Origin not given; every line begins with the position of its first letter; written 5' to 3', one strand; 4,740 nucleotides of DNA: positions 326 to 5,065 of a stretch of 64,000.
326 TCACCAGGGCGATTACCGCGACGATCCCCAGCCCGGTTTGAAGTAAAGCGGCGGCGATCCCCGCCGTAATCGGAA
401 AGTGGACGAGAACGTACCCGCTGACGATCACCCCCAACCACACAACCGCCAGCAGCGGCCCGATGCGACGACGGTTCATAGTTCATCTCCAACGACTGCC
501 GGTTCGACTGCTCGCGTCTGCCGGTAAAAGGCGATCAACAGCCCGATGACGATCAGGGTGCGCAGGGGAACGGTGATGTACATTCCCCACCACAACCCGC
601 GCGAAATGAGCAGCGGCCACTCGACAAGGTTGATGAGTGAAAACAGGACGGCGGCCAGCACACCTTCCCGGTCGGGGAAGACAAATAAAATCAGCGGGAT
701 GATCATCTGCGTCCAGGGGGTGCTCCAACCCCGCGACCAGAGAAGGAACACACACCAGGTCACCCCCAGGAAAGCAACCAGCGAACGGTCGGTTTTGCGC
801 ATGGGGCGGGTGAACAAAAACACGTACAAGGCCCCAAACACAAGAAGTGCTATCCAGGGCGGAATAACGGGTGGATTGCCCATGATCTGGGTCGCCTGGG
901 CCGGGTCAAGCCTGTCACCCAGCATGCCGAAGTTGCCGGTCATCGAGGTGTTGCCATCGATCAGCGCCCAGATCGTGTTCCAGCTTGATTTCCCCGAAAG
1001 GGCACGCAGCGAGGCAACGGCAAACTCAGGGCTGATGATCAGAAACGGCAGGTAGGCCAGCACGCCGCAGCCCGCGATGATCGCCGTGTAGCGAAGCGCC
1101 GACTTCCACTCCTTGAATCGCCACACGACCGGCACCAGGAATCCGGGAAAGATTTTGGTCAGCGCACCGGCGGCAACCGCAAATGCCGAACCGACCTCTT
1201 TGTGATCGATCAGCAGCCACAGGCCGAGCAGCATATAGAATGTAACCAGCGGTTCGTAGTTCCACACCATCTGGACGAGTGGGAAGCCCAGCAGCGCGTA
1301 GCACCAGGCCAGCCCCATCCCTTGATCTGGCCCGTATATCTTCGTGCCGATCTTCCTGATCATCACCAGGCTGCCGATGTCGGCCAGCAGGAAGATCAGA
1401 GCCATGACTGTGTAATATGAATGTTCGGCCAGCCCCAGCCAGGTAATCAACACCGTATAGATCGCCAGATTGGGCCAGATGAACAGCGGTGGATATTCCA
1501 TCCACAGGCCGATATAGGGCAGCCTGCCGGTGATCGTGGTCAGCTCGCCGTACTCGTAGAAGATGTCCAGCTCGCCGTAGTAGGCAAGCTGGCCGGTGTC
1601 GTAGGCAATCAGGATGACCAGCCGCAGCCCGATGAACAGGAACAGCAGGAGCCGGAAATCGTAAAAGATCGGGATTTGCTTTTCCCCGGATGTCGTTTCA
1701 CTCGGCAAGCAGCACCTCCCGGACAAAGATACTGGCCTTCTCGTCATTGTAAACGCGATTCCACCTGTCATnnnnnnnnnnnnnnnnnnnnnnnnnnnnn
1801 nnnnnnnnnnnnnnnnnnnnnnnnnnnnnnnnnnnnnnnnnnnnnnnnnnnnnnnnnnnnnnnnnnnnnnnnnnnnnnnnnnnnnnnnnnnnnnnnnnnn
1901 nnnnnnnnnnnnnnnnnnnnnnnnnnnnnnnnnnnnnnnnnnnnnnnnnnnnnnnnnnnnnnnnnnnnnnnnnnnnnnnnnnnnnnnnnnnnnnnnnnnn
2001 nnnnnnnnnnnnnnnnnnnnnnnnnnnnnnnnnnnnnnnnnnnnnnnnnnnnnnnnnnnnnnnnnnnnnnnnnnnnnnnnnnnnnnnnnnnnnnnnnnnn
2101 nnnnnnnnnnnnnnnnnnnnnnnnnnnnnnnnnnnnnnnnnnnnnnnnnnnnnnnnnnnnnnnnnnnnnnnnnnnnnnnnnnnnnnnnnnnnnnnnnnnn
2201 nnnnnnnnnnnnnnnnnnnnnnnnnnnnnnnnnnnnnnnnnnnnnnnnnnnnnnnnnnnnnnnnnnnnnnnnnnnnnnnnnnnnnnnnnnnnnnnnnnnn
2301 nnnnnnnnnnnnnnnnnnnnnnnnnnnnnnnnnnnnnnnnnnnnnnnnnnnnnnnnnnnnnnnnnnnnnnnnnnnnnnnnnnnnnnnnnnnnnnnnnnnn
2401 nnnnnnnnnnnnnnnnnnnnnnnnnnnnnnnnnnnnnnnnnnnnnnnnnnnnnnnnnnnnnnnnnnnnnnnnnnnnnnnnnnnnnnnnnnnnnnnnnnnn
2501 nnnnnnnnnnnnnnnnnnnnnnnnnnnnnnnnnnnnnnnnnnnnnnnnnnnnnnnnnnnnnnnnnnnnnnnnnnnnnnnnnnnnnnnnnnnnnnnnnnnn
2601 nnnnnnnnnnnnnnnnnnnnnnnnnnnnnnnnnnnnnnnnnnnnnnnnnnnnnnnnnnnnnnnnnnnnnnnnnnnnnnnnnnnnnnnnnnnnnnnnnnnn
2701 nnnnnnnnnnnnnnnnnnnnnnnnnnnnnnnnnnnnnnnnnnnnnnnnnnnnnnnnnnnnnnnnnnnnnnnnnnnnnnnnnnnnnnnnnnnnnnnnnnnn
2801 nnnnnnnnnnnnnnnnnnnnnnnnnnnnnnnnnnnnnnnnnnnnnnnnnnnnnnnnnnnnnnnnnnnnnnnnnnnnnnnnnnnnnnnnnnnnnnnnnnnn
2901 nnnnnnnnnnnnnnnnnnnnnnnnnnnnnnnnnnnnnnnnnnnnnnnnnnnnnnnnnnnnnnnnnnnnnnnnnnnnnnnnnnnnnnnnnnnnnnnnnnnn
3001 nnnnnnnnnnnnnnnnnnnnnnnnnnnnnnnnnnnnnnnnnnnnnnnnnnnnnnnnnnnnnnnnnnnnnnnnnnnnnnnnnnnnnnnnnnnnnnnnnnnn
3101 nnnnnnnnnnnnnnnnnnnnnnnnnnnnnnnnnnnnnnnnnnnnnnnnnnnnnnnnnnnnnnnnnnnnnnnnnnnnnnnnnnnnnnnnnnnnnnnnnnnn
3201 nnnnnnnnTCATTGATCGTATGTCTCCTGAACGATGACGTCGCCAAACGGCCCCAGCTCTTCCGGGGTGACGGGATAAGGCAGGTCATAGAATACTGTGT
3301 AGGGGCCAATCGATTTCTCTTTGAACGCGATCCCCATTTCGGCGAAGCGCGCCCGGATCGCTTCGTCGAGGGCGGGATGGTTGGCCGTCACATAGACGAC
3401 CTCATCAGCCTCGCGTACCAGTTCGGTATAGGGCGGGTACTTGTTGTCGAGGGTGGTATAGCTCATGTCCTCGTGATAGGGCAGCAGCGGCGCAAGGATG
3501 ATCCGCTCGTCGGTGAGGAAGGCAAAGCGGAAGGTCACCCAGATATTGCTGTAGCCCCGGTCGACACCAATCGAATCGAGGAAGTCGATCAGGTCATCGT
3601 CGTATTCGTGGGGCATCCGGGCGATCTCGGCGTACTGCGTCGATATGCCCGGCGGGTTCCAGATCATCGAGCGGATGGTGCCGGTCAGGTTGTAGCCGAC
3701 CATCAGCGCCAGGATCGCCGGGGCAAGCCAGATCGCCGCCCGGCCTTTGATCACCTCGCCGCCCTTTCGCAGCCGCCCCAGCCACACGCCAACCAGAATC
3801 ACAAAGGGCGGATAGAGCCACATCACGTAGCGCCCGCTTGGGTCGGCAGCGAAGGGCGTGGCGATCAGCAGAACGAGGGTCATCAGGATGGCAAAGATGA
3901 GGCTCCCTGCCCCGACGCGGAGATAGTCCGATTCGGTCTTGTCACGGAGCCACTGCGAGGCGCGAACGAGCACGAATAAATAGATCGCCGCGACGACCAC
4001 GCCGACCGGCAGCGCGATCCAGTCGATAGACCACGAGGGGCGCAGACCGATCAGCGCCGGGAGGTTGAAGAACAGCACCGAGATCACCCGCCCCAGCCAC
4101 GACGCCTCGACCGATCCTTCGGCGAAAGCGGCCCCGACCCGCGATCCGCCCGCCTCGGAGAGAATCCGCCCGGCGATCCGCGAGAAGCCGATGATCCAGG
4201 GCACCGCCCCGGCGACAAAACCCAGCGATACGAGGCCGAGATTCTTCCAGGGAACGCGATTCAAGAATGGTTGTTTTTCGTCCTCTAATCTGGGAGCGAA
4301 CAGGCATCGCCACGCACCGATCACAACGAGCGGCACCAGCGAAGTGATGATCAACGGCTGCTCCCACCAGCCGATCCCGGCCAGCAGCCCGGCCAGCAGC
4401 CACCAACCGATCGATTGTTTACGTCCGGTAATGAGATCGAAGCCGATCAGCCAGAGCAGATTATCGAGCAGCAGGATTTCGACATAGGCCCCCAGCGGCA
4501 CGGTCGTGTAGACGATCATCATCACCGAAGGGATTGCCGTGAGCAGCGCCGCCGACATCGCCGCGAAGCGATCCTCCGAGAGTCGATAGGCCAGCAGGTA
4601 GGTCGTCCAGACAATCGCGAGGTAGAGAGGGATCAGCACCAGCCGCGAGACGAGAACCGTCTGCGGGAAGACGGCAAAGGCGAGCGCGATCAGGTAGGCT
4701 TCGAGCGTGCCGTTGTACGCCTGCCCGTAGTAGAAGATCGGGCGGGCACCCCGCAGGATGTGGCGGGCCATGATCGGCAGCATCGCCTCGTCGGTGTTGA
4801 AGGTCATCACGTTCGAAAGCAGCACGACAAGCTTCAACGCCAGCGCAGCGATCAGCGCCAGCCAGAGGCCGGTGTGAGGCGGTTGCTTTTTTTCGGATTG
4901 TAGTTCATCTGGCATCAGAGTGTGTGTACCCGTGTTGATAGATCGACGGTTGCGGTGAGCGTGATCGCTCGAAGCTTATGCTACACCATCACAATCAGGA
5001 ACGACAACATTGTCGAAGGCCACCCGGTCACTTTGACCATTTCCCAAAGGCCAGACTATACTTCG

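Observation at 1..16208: Eleven-gene island: ten polytopic GT-C-like membrane proteins around one polyprenyl-phosphate mannose synthase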

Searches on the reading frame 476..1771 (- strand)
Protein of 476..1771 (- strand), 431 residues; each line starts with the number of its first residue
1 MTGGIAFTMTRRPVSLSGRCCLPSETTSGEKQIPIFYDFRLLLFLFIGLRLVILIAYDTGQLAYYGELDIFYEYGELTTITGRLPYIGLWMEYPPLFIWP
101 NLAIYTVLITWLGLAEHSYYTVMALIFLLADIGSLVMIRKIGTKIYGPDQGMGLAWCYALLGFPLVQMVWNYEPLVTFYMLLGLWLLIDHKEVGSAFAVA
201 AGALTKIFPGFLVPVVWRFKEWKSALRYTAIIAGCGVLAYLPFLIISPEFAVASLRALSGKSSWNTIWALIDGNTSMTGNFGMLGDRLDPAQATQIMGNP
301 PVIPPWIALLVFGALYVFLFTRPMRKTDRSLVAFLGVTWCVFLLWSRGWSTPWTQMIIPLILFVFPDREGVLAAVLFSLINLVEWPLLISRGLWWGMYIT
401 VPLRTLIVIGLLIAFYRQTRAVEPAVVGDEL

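Call 3: search_protein_families(library=pfam, proteins=[window:476-1771:-], max_evalue=0.01)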
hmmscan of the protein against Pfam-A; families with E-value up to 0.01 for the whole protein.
window:476-1771:- (431 aa): 1 family
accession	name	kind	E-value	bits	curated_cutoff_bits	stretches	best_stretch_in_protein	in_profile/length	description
PF09594.16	GT87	-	2.3e-06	28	25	1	105-344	7-234/237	Glycosyltransferase family 87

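Call 5: search_protein_families(library=ncbifam, proteins=[window:476-1771:-], max_evalue=0.1)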
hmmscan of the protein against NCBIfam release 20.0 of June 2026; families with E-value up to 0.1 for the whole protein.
window:476-1771:- (431 aa): 0 families

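Call 36: list_cluster_members(proteins=[window:476-1708:-, window:3209-4915:-, window:5070-6623:+, window:6631-7344:-, window:7512-8561:+, window:8511-10820:-, window:12470-14629:-, window:14610-16208:-, L001:611-2617:-])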
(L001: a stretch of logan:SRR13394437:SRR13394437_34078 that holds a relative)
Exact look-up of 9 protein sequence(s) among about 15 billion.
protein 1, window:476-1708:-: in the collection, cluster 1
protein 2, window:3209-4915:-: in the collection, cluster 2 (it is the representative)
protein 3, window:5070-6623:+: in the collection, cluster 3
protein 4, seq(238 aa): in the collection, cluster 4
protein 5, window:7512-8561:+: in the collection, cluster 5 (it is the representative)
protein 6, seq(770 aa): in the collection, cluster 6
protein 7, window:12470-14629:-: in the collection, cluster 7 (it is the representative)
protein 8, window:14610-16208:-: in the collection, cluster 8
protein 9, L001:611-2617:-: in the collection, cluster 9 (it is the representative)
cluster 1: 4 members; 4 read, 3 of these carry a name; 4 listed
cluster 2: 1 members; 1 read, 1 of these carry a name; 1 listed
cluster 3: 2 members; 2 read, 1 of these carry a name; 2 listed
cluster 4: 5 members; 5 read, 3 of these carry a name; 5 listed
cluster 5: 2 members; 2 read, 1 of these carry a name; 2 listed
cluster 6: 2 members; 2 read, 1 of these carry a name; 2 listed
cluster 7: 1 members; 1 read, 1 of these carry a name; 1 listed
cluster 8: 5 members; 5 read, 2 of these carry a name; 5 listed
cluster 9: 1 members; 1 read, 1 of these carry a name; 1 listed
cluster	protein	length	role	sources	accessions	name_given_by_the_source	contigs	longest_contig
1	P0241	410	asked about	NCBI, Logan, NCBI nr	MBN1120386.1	MAG: DUF2029 domain-containing protein [Anaerolineae bacterium] | DUF2029 domain-containing protein [Anaerolineae bacterium]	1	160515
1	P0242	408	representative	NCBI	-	-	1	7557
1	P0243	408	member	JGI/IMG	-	hypothetical protein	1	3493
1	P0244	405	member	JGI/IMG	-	hypothetical protein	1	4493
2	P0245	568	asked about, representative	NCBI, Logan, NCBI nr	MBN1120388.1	MAG: glycosyltransferase family 39 protein [Anaerolineae bacterium] | glycosyltransferase family 39 protein [Anaerolineae bacterium]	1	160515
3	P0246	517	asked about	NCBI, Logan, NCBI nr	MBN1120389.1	MAG: hypothetical protein JXJ17_04885 [Anaerolineae bacterium] | hypothetical protein [Anaerolineae bacterium]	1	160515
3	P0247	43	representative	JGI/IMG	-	-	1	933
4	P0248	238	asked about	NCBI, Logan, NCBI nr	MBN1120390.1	MAG: polyprenol monophosphomannose synthase [Anaerolineae bacterium] | polyprenol monophosphomannose synthase [Anaerolineae bacterium]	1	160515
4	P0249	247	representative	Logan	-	-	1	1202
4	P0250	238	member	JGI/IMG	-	dolichol-phosphate mannosyltransferase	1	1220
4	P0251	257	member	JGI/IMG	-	dolichol-phosphate mannosyltransferase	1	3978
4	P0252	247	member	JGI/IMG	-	-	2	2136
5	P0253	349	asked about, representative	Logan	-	-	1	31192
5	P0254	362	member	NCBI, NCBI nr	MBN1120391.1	MAG: hypothetical protein JXJ17_04895 [Anaerolineae bacterium] | hypothetical protein [Anaerolineae bacterium]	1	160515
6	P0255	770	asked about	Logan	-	-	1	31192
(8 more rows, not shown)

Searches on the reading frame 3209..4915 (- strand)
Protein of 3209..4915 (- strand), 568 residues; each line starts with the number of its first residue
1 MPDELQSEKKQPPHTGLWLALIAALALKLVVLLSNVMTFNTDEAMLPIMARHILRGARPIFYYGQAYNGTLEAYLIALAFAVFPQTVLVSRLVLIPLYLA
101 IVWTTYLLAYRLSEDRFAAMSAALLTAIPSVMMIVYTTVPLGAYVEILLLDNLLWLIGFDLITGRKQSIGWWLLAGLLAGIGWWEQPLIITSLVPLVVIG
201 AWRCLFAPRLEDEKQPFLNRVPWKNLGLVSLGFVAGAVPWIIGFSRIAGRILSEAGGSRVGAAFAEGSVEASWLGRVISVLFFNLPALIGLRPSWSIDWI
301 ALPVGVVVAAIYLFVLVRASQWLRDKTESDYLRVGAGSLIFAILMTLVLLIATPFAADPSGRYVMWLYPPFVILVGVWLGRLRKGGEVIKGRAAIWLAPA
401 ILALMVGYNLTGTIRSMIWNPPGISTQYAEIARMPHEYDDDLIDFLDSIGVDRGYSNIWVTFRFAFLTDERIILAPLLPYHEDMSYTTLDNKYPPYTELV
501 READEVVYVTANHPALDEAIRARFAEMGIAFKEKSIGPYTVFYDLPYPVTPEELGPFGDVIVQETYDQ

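Call 3: search_protein_families(library=pfam, proteins=[window:3209-4915:-], max_evalue=0.01)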
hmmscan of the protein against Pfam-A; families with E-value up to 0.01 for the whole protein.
window:3209-4915:- (568 aa): 1 family
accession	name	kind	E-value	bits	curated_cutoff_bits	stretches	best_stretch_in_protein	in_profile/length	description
PF13231.12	PMT_2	-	4.8e-06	27.3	26.1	1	73-236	7-156/160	Dolichyl-phosphate-mannose-protein mannosyltransferase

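Call 5: search_protein_families(library=ncbifam, proteins=[window:3209-4915:-], max_evalue=0.1)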
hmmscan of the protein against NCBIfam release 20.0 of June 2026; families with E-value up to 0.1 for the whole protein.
window:3209-4915:- (568 aa): 0 families
